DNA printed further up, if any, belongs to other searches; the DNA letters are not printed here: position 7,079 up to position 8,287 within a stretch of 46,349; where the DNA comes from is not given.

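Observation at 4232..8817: RES toxin / MbcA-ParS antitoxin pair wired to a dedicated two-component phosphorelay (kinase, REC-antitoxin fusion, RES)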

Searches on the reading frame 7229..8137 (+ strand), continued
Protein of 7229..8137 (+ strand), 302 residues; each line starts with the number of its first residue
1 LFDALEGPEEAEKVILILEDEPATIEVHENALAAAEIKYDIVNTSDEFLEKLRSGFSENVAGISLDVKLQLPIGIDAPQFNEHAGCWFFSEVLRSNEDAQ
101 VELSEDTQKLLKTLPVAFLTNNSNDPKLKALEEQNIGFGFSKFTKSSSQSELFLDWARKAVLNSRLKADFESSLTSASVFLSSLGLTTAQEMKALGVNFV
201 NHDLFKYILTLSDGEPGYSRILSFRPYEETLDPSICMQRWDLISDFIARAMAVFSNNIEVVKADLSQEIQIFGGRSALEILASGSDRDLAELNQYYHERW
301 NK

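Call 63: fold_search(model_id=the predicted structure, library=viral)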
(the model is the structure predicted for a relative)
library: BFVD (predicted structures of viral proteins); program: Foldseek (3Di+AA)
matches with E <= 10: 369; with E <= 0.001: 1
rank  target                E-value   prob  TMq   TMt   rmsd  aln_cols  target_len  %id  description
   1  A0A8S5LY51            4.4e-04  1.00  0.27  0.27  17.2       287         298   15  Response regulator protein [Myoviridae sp. ctrnx29]
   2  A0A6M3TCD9            1.5e-03  1.00  0.30  0.31   6.6       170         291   10  (no name in the UniProt tables at hand)
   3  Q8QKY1                4.2e-03  1.00  0.27  0.19   9.0       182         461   14  EsV-1-88 [Ectocarpus siliculosus virus 1 (isolate New Zealand/Kaikoura/1988)]
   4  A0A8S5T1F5            4.6e-03  0.99  0.28  0.40  12.9       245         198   11  Response regulator [Myoviridae sp. ctWb16]
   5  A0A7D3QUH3            5.4e-03  1.00  0.31  0.43   5.8       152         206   11  Signal transduction response regulator protein receiver domain protein [Fadolivirus FV1/VV64]
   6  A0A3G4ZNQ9            1.1e-02  0.94  0.30  0.37  11.8       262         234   12  CD-NTase-associated protein 12/Pycsar effector protein TIR domain-containing protein [Terrestrivirus sp.]
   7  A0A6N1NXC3            1.7e-02  1.00  0.30  0.49   6.2       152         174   16  Histidine protein kinase SLN1 [Tupanvirus deep ocean]
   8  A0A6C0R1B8            2.0e-02  1.00  0.31  0.58   5.1       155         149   16  Hybrid sensor histidine kinase-response regulator [Alteromonas phage vB_AmeM_PT11-V22]
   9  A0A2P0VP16            2.3e-02  0.72  0.27  0.11  12.7       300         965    9  TIR/WD40 domain-containing protein [Tetraselmis virus 1]
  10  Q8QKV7                2.6e-02  0.99  0.30  0.14   7.1       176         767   16  histidine kinase [Ectocarpus siliculosus virus 1 (isolate New Zealand/Kaikoura/1988)]
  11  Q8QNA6                2.7e-02  0.99  0.30  0.11   7.9       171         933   14  histidine kinase [Ectocarpus siliculosus virus 1 (isolate New Zealand/Kaikoura/1988)]
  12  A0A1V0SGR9            4.6e-02  1.00  0.30  0.66   4.8       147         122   14  Putative sensor histidine kinase [Hokovirus HKV1]
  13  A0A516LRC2            5.4e-02  1.00  0.32  0.57   5.2       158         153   15  (no name in the UniProt tables at hand)
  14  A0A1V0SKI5            5.7e-02  1.00  0.29  0.44   6.3       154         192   14  Putative sensor histidine kinase [Klosneuvirus KNV1]
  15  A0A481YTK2            1.2e-01  0.99  0.30  0.13   5.8       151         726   16  Histidine kinase [Marseillevirus LCMAC102]
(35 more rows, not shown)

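Call 111: search_dna_similar(query=L001:3090-4250:+, collection=plasmids, mode=protein, max_evalue=1, max_rows=10)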
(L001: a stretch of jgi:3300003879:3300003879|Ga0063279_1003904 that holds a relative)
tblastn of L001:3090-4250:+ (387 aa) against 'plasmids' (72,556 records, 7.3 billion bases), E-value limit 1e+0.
No match.
